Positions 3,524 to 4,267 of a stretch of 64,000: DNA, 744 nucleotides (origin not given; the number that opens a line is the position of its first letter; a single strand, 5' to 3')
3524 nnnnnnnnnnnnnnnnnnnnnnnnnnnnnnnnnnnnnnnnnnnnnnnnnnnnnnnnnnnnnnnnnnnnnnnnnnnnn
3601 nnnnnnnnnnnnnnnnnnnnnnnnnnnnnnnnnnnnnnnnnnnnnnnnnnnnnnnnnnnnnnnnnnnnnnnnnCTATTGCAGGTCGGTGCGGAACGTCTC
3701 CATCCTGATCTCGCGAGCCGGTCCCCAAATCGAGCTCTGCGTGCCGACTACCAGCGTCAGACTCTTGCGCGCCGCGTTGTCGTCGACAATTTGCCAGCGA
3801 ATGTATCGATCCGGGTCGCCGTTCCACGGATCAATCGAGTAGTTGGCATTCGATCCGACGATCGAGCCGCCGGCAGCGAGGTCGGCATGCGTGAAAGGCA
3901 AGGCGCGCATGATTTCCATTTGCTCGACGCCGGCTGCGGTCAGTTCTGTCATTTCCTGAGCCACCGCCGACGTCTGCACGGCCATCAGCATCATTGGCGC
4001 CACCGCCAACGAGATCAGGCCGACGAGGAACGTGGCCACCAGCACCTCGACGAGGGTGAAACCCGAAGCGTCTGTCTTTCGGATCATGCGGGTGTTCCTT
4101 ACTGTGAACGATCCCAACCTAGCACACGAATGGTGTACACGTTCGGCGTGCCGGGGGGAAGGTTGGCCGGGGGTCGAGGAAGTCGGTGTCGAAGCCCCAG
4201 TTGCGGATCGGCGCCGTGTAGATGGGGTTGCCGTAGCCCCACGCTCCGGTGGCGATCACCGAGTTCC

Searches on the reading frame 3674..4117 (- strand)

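Call 45: search_protein_families(library=pfam, proteins=[window:3674-4117:-], max_evalue=0.01)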
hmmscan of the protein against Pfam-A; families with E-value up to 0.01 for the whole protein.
window:3674-4117:- (147 aa): 1 family
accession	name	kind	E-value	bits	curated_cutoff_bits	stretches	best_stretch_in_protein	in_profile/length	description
PF07963.17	N_methyl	-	3.7e-06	26.7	21.2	1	17-39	4-26/27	Prokaryotic N-terminal methylation motif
